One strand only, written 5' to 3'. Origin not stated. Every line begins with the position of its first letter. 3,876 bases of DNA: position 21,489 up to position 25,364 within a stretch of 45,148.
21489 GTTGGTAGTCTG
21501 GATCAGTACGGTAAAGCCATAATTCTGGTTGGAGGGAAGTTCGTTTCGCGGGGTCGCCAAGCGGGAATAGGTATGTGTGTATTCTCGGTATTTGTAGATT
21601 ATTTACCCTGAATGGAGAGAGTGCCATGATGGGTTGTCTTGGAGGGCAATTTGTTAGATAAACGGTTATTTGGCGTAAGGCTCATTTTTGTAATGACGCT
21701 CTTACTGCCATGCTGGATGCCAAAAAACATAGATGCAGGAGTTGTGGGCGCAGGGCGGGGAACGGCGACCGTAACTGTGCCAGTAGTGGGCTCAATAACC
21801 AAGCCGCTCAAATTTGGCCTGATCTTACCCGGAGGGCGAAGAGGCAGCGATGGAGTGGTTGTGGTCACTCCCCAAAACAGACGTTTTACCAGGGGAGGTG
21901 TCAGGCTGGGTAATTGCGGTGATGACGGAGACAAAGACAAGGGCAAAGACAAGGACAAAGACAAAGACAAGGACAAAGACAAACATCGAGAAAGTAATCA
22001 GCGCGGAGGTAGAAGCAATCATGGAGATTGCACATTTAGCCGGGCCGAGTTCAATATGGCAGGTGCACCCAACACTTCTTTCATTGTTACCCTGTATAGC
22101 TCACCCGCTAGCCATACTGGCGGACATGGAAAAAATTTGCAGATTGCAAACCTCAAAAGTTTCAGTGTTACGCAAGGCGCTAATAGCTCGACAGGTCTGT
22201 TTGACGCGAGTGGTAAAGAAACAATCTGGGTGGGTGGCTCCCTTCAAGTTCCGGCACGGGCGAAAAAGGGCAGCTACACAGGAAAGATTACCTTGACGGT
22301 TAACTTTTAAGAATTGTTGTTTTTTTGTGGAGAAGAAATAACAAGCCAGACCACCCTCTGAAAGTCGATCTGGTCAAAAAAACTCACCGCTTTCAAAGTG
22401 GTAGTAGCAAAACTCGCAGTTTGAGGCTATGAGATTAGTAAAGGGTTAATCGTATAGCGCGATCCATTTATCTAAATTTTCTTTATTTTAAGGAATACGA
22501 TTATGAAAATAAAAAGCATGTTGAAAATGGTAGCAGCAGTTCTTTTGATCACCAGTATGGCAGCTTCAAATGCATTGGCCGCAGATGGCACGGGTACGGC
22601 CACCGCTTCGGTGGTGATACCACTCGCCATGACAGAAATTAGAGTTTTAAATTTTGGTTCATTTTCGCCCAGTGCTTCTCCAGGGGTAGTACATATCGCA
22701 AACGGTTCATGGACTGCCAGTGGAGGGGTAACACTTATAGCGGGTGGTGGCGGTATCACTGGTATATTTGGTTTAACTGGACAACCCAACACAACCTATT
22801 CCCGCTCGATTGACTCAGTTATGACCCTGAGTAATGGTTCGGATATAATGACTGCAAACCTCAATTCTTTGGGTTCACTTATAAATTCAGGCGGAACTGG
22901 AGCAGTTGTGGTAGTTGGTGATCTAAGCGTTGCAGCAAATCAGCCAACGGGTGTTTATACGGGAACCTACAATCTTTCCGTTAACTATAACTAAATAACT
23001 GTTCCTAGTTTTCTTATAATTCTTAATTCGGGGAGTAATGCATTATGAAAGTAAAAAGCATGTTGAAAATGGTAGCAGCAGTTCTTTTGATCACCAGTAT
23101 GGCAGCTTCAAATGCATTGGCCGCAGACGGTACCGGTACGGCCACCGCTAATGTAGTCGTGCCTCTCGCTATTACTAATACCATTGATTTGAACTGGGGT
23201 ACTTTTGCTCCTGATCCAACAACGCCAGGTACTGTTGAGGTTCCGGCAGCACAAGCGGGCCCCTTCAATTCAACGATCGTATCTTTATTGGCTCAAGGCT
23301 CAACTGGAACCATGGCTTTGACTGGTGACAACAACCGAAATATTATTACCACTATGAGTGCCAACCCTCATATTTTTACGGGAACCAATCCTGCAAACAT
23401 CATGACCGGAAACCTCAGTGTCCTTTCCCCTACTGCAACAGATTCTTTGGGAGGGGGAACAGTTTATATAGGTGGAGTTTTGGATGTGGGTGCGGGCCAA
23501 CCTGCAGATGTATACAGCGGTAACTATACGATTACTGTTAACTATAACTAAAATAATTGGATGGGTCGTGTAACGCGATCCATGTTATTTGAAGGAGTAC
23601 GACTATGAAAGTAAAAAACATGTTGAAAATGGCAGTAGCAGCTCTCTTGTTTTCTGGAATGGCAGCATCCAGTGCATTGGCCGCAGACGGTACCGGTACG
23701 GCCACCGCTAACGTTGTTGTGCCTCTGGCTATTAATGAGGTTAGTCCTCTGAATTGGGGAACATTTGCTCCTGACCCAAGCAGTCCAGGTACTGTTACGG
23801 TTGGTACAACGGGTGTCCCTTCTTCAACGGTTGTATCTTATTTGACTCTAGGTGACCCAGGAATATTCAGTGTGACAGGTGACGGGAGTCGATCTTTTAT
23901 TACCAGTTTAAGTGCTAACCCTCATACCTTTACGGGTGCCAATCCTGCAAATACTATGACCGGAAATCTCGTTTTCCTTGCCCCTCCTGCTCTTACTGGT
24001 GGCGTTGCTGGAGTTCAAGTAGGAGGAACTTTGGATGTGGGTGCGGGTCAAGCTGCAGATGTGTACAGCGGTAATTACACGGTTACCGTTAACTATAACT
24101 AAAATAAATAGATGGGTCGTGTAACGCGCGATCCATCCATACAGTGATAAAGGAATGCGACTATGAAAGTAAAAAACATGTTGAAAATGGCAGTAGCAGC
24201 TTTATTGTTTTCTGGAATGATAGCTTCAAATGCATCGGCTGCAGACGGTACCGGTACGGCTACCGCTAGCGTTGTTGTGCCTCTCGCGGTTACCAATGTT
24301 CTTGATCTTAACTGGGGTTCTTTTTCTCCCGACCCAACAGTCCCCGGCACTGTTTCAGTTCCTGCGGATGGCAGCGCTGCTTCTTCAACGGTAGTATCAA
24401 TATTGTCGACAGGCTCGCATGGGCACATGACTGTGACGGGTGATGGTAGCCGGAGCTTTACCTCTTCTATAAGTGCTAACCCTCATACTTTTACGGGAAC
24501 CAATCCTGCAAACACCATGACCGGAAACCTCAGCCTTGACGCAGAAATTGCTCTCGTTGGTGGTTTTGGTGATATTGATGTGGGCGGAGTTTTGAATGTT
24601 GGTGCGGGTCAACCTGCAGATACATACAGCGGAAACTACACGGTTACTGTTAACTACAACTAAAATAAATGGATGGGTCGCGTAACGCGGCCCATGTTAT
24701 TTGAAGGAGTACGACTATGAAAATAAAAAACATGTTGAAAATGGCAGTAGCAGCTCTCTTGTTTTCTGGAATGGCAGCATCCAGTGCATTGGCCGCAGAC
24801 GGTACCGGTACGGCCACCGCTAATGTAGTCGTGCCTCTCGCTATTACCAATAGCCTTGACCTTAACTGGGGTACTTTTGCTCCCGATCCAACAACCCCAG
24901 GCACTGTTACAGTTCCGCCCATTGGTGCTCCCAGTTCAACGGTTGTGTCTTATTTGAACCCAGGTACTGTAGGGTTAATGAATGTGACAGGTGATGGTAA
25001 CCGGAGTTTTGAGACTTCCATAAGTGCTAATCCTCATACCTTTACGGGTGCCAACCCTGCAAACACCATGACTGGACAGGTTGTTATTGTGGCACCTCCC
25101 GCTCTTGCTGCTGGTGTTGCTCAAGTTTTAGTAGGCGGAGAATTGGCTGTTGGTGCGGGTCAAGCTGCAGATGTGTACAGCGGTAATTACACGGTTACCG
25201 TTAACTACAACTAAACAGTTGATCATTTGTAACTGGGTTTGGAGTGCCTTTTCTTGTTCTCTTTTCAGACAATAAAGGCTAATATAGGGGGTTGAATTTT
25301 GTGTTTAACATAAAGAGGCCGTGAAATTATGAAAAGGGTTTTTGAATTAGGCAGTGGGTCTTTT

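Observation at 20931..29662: Island cargo is a complete chaperone-usher-like fibre locus built from DUF4402/SCPU-like subunits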

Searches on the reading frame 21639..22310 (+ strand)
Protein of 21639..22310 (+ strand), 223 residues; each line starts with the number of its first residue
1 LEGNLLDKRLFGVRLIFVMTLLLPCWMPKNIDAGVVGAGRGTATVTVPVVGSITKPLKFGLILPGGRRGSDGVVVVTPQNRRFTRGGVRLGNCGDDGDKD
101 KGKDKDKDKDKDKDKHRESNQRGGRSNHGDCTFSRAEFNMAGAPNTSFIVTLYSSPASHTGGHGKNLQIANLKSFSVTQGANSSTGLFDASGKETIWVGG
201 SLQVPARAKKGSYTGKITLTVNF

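Call 4: search_protein_families(library=pfam, proteins=[window:21639-22310:+], max_evalue=1)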
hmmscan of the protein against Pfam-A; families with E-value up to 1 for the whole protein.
window:21639-22310:+ (223 aa): 2 families
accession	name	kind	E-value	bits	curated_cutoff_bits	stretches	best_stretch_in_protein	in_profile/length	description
PF14352.11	DUF4402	-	8.9e-16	59.2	25.2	1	123-222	34-128/129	Domain of unknown function (DUF4402)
PF22680.2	Glyco_hydro_123_N_2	-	0.0076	16.5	27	1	187-220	110-141/142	Glycoside hydrolase 123 N-terminal domain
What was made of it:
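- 21639..22310 (+): Subunit gene 2 (class B). It has a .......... N-terminal segment and a K/D-rich loop insert encoded by a (GACAAR)n repeat at 21924-21982. It ends VNF. DUF4402 59.2 bits (call 4).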

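Call 5: search_protein_families(library=ncbifam, proteins=[window:21639-22310:+], max_evalue=1)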
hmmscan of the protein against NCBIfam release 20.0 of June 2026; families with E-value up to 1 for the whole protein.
window:21639-22310:+ (223 aa): 0 families

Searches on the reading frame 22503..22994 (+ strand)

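Call 4: search_protein_families(library=pfam, proteins=[window:22503-22994:+], max_evalue=1)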
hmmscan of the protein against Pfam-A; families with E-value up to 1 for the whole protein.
window:22503-22994:+ (163 aa): 1 family
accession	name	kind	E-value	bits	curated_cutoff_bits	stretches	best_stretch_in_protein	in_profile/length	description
PF14352.11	DUF4402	-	2.5e-15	57.7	25.2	1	42-162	2-129/129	Domain of unknown function (DUF4402)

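Call 5: search_protein_families(library=ncbifam, proteins=[window:22503-22994:+], max_evalue=1)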
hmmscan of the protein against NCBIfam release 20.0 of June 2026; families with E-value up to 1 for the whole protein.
window:22503-22994:+ (163 aa): 1 family
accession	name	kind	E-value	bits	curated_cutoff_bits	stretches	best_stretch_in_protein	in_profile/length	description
NF047414.1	BRANT_His_rich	hypoth_equivalog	0.0059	17.6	44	1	6-38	1-33/62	His-rich protein BRANT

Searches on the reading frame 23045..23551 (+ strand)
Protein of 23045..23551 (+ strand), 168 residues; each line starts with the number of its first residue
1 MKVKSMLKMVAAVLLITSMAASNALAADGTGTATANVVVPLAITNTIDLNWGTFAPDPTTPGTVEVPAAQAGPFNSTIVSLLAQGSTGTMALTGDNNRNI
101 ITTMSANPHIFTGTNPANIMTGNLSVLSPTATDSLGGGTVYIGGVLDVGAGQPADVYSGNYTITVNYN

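Call 4: search_protein_families(library=pfam, proteins=[window:23045-23551:+], max_evalue=1)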
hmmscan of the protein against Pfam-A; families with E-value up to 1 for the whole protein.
window:23045-23551:+ (168 aa): 1 family
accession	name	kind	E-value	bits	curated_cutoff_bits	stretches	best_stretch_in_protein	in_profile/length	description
PF14352.11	DUF4402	-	2e-17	64.5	25.2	1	41-167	1-129/129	Domain of unknown function (DUF4402)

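Call 5: search_protein_families(library=ncbifam, proteins=[window:23045-23551:+], max_evalue=1)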
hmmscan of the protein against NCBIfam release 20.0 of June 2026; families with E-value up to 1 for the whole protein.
window:23045-23551:+ (168 aa): 1 family
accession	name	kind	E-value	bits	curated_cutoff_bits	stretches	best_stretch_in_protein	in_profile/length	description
NF047414.1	BRANT_His_rich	hypoth_equivalog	0.041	14.9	44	1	6-38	1-33/62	His-rich protein BRANT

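Call 40: find_homologous_proteins(query=window:23045-23551:+, max_evalue=0.001)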
Query window:23045-23551:+ (168 aa): 6 proteins with E <= 0.001 among 425 candidates.
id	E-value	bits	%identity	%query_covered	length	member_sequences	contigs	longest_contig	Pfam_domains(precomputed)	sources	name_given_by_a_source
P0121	5.0e-98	343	100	100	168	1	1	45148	PF14352.12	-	-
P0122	1.9e-57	212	65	100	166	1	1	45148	PF14352.12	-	-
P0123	5.2e-57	210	66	100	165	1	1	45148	PF14352.12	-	-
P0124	3.0e-54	201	64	100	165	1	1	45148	PF14352.12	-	-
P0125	2.3e-28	117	50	100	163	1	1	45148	PF14352.12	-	-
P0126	4.3e-4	38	36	100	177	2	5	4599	PF14352.12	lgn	-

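Call 43: find_homologous_proteins(query=A4, max_evalue=0.001)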
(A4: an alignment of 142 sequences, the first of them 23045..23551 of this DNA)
Query A4 (142 sequences) (168 aa, profile of the alignment): 21 proteins with E <= 0.001 among 8000 candidates.
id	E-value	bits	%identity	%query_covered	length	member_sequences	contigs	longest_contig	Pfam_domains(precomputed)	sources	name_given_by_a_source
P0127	2.2e-35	140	27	82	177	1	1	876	PF14352.12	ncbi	-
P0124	9.4e-34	135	64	100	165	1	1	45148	PF14352.12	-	-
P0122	5.0e-32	129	65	100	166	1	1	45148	PF14352.12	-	-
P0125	3.5e-31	126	50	100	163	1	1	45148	PF14352.12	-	-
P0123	4.8e-31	126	66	100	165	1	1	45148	PF14352.12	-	-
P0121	1.9e-30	124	100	100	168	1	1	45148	PF14352.12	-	-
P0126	1.4e-29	121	36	100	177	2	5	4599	PF14352.12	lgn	-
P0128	3.7e-29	120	36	82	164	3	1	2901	PF14352.12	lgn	-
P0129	7.7e-27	112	27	98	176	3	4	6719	PF14352.12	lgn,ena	-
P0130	8.2e-26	109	-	-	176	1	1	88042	PF14352.12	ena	-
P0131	3.2e-25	107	50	10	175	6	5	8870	PF14352.12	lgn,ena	-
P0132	2.4e-24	104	46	8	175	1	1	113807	PF14352.12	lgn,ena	-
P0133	2.6e-24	104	-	-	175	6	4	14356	PF14352.12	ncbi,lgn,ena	-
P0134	9.4e-24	102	46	8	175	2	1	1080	PF14352.12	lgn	-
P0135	7.2e-23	99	-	-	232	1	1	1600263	PF14352.12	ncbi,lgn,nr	ncbi:MAG: hypothetical protein NPINA01_09140 [Nitrospinaceae bacterium]|nr:MAG: hypothetical protein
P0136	1.2e-22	99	42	15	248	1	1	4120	PF14352.12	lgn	-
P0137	8.3e-22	96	29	18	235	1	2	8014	PF14352.12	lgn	-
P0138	9.3e-22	96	38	14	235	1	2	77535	PF14352.12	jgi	jgi:uncharacterized protein DUF4402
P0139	1.4e-21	95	25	19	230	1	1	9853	PF14352.12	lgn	-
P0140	2.4e-21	94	24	22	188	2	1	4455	PF14352.12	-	-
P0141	9.4e-20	89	21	71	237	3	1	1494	PF14352.12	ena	-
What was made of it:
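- Tried and rejected: Word-indexed homologue searches with a subunit, and then with a 142-sequence subunit alignment, returned only 6 and 21 proteins (calls 40, 43).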

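Call 52: predict_structure(alignment_id=A5)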
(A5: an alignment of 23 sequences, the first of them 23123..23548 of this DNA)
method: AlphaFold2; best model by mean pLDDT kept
length: 142 residues; sequences in the alignment: 23
mean_pLDDT: 92.0   pTM: 0.82
mean pLDDT of the five models: 92.0, 91.2, 90.5, 90.1, 89.3
residues with pLDDT >= 90: 116; 70-90: 21; 50-70: 4; < 50: 1
segments of 3 or more residues with pLDDT < 50: none
pLDDT, mean of each block of 10 residues (from residue 1): 69 92 95 95 81 88 97 96 95 96 96 97 94 96 89
secondary structure, 60 per line:
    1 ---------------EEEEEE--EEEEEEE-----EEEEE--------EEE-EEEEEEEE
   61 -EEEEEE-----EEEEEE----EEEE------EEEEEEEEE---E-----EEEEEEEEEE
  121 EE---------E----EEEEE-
elements in order: E16-21 E24-30 E36-40 E49-51 E53-60 E62-67 E73-78 E83-86 E93-101 E111-122 E137-141
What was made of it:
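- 22503..25214 (+): Five tandem class C subunit genes: 22503-22994, 23045-23551, 23605-24102, 24163-24663 and 24717-25214. They are 163-168 aa and 44-81% identical to each other. Signal peptides, the mature N-terminus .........[NS]VV[VI]PLA and the C-terminus Y[ST]G.Y.[ILV][TS]VNYN are nearly identical. Candidate major or alternative shaft subunits. AF2 model of gene 4: pLDDT 92, pTM 0.82 (call 52).
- On Chaperone-usher superfamily: The N-terminal 15 residues lie outside any strand in the model (call 52).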

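Call 54: fold_search(model_id=the predicted structure, library=pdb)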
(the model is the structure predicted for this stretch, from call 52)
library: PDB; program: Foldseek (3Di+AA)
matches with E <= 10: 431; with E <= 0.001: 0
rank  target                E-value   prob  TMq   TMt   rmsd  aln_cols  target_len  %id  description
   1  4y2l_F                2.5e-03  1.00  0.42  0.41  14.3       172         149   13  Structure of CFA/I pili major subunit CfaB trimer (released 2016-08-10)
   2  4y2n_C                2.5e-03  1.00  0.42  0.41  14.3       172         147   11  Structure of CFA/I pili major subunit CfaB trimer (released 2016-08-10)
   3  4y2l_B                2.6e-03  1.00  0.43  0.42  14.3       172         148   12  Structure of CFA/I pili major subunit CfaB trimer (released 2016-08-10)
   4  4y2l_A                2.6e-03  1.00  0.41  0.40  14.1       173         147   14  Structure of CFA/I pili major subunit CfaB trimer (released 2016-08-10)
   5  4y2l_D                5.5e-03  0.98  0.36  0.34  14.4       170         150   14  Structure of CFA/I pili major subunit CfaB trimer (released 2016-08-10)
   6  1z9s_B                7.9e-03  1.00  0.46  0.44   8.7       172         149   16  Crystal Structure of the native chaperone:subunit:subunit Caf1M:Caf1:Caf1 complex (released 2005-06-21)
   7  3dsn_E                8.8e-03  1.00  0.51  0.49   7.0       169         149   15  Crystal structure of the complex of the Caf1M chaperone with the mini-fiber of two Caf1 subunits (Caf1:Caf1), carrying (released 2009-07-14)
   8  3dsn_C                9.8e-03  0.99  0.41  0.43   5.8       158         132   14  Crystal structure of the complex of the Caf1M chaperone with the mini-fiber of two Caf1 subunits (Caf1:Caf1), carrying (released 2009-07-14)
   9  8ehs_A                1.7e-02  0.99  0.44  0.44  13.3       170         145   10  Cryo-EM reconstruction of the CS17 bacterial adhesion pili (released 2023-03-22)
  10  3dos_E                1.9e-02  0.98  0.43  0.42   7.0       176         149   14  Crystal structure of the complex of the Caf1M chaperone with the mini-fiber of two Caf1 subunits (Caf1:Caf1), carrying (released 2009-07-14)
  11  3dpb_B                2.9e-02  0.98  0.44  0.43   8.5       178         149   13  Crystal structure of the complex of the Caf1M chaperone with the mini-fiber of two Caf1 subunits (Caf1:Caf1), carrying (released 2009-07-14)
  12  3dos_F                4.0e-02  0.92  0.39  0.41   6.6       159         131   14  Crystal structure of the complex of the Caf1M chaperone with the mini-fiber of two Caf1 subunits (Caf1:Caf1), carrying (released 2009-07-14)
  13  3me0_B                4.7e-02  0.99  0.47  0.51   7.0       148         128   12  Structure of the E. coli chaperone PAPD in complex with the pilin domain of the PapGII adhesin (released 2011-04-27)
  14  6k73_D                4.7e-02  0.94  0.42  0.22   7.9       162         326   15  Chaperone-tip adhesin complex is vital for synergistic activation of CFA/I fimbriae biogenesis (released 2020-06-10)
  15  6fjy_B                5.2e-02  0.98  0.46  0.24   7.7       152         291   12  Crystal structure of CsuC-CsuE chaperone-tip adhesion subunit pre-assembly complex from archaic chaperone-usher Csu pi (released 2018-05-16)
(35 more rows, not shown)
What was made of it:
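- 22503..25214 (+): Foldseek top hits are chaperone-usher pilins (call 54).
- On Chaperone-usher superfamily: Top Foldseek hits are CU pilins, but best E is 2.5e-3 (call 54).
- Closest known: Alternative. Same: CfaB and Caf1 are the best structural matches of the subunit: E 2.5e-3 to 1e-2, TM 0.41-0.51 (call 54).
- About 30 of the top 33 Foldseek hits are CU pilins: CfaB, Caf1, CS17, the PapG and CsuE pilin domains, CsuA/B and FimA/F/G/I (call 54). Foldseek support for the subunit is individually weak: best E 2.5e-3, TM 0.40-0.51 (call 54). Caf1 is among the best structural matches (call 54).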

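Call 61: search_solved_structures(query=A4, max_evalue=10, show_alignments=4)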
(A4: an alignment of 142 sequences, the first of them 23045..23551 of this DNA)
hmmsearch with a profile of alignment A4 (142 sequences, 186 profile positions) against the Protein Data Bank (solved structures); distinct sequences matched with E-value up to 10: 4.
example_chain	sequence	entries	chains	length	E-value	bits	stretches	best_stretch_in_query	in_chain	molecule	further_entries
2w87_A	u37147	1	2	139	0.043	16.9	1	76-142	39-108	ESTERASE D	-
2w46_A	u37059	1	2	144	0.046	16.8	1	76-142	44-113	ESTERASE D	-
9t6o_A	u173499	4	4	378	8.9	9.3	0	14-60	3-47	Copper-containing nitrite reductase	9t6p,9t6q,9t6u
5akr_A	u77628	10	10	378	8.9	9.3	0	14-60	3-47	COPPER-CONTAINING NITRITE REDUCTASE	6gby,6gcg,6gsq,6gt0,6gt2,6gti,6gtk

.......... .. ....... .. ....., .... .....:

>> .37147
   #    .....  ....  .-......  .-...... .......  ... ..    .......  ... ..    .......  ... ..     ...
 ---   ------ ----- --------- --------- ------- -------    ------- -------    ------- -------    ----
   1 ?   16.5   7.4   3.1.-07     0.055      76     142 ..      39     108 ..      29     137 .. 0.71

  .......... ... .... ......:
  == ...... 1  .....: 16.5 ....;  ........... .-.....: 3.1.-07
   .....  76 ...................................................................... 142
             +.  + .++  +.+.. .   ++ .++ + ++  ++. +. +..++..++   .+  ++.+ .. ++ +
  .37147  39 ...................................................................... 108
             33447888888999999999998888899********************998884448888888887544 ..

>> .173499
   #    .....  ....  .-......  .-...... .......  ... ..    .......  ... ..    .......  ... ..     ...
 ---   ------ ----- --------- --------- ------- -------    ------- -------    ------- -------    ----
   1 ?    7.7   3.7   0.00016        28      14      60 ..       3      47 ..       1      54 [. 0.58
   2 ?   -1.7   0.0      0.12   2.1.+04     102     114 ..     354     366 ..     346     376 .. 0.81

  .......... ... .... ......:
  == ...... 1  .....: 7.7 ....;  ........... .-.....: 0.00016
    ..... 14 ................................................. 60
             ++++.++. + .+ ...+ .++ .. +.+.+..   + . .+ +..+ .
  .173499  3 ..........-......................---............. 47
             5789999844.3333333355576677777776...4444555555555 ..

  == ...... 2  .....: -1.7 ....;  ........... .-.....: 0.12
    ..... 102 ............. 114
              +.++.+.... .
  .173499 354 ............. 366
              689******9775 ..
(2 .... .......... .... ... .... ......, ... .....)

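Call 69: search_protein_families(library=pfam, alignment_id=A4, max_evalue=1)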
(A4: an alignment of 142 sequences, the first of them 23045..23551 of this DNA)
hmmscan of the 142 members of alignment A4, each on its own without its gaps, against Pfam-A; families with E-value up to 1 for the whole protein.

A. member 1, window:23045-23551:+ (168 aa): 1 family
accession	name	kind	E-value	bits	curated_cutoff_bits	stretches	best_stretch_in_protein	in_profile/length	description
PF14352.11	DUF4402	-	2e-17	64.5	25.2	1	41-167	1-129/129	Domain of unknown function (DUF4402)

B. families by the number of members that match (of 142 scanned): 62 families (the first 25 are shown)
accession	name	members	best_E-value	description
PF14352.11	DUF4402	142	2.4e-34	Domain of unknown function (DUF4402)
PF18492.6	ORF_2_N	3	0.0004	Open reading frame 2 N-terminal domain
PF24223.1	MrpH_C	3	0.1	Fimbrial adhesin MrpH C-terminal domain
PF18079.6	AglB_L1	2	0.0046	Archaeal glycosylation protein B long peripheral domain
PF18906.5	Phage_tube_2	2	0.0066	Phage tail tube protein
PF22680.2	Glyco_hydro_123_N_2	2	0.0076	Glycoside hydrolase 123 N-terminal domain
PF16371.11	MetallophosN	2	0.023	N terminal of Calcineurin-like phosphoesterase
PF13157.11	Enas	2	0.035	Endospore appendages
PF05229.21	SCPU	2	0.04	Spore Coat Protein U domain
PF21602.3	GldM_3rd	2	0.077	GldM third domain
PF10517.14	DM13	2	0.079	Electron transfer DM13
PF20841.2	NtrZ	2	0.39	NtrZ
PF03845.19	Spore_permease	1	0.0048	Spore germination protein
PF19408.5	PKD_6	1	0.0055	PKD-like domain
PF10988.14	DUF2807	1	0.006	Putative auto-transporter adhesin, head GIN domain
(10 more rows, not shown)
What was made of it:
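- On Pfam DUF4402 (PF14352): 142 of 142 neighbours of usher-like genes elsewhere also hit (call 69).
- On Archaic (sigma) Csu-type systems: 2 of 142 relatives hit at E 0.04 (call 69).
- All 142 small ORFs found next to usher-like genes elsewhere also hit DUF4402 (call 69).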

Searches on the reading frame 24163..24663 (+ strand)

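Call 4: search_protein_families(library=pfam, proteins=[window:24163-24663:+], max_evalue=1)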
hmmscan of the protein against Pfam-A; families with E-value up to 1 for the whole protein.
window:24163-24663:+ (166 aa): 2 families
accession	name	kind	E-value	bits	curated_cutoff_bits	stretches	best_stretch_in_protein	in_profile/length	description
PF14352.11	DUF4402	-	2.8e-19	70.5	25.2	1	41-165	1-129/129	Domain of unknown function (DUF4402)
PF13157.11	Enas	-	0.035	14.5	22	1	60-102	41-83/112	Endospore appendages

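Call 5: search_protein_families(library=ncbifam, proteins=[window:24163-24663:+], max_evalue=1)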
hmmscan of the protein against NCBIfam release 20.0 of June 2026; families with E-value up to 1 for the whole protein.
window:24163-24663:+ (166 aa): 1 family
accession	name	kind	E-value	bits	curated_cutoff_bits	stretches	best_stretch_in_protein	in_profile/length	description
NF047414.1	BRANT_His_rich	hypoth_equivalog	0.43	11.6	44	1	6-38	1-33/62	His-rich protein BRANT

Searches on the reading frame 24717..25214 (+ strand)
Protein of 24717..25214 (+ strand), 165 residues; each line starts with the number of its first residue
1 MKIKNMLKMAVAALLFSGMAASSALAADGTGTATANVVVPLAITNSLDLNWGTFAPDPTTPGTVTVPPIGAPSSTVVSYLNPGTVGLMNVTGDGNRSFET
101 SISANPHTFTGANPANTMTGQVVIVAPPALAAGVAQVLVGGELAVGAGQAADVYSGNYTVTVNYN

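Call 4: search_protein_families(library=pfam, proteins=[window:24717-25214:+], max_evalue=1)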
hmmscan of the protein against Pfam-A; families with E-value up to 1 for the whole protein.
window:24717-25214:+ (165 aa): 2 families
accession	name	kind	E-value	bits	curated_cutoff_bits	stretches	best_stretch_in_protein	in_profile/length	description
PF14352.11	DUF4402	-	3.5e-17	63.7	25.2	1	41-164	1-129/129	Domain of unknown function (DUF4402)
PF01243.27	PNPOx_N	-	0.074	13.9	28.1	1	64-134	18-85/120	Pyridoxamine 5'-phosphate oxidase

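Call 5: search_protein_families(library=ncbifam, proteins=[window:24717-25214:+], max_evalue=1)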
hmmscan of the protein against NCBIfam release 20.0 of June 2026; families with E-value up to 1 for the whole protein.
window:24717-25214:+ (165 aa): 1 family
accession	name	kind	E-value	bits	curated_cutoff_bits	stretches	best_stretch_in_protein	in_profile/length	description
NF047414.1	BRANT_His_rich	hypoth_equivalog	0.5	11.4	44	1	6-38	1-33/62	His-rich protein BRANT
